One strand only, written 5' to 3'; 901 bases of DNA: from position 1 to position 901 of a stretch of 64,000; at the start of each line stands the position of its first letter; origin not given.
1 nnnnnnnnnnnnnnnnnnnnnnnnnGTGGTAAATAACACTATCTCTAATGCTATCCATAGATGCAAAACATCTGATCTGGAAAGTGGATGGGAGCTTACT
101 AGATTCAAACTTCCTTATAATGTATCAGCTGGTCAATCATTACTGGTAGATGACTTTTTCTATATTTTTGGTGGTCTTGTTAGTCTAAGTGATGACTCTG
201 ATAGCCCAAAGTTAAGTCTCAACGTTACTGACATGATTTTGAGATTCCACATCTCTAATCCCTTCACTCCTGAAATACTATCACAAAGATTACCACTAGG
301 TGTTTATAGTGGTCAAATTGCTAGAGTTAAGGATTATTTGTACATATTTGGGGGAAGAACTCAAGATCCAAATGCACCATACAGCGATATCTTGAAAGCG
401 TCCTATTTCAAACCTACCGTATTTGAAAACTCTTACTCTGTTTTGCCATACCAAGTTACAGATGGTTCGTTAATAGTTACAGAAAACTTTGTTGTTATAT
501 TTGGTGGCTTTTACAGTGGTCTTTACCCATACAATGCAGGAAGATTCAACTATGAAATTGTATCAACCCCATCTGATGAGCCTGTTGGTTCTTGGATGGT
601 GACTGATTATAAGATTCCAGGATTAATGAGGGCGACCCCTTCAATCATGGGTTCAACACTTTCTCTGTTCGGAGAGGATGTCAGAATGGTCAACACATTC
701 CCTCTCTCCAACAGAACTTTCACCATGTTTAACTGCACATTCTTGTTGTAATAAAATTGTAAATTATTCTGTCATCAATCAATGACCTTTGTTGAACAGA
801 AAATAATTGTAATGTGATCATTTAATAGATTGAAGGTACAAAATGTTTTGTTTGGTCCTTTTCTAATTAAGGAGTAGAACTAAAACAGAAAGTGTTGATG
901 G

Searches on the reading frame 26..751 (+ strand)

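Call 7: search_protein_families(library=pfam, proteins=[window:26-751:+], max_evalue=1)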
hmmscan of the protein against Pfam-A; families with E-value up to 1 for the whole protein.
window:26-751:+ (241 aa): 6 families
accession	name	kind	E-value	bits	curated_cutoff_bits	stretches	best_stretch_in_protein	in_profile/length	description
PF13964.12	Kelch_6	-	3.5e-09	36.8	25.3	2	101-122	10-30/50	Kelch motif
PF24681.1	Kelch_KLHDC2_KLHL20_DRC7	-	1.9e-05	24.5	50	1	39-165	5-125/221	KLHDC2/KLHL20/DRC7 Kelch-repeats domain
PF13418.12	Kelch_4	-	6.4e-05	23.3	21.6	1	102-122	12-31/49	Galactose oxidase, central domain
PF13415.12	Kelch_3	-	0.00018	22.1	22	1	102-121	1-19/48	Galactose oxidase, central domain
PF24981.1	Beta-prop_ATRN-LZTR1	-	0.0012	18.6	50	1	44-117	161-226/289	Attractin/LZTR1 beta-propeller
PF24996.1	NANM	-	0.038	13.3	45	1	98-167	59-130/350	N-acetylneuraminate epimerase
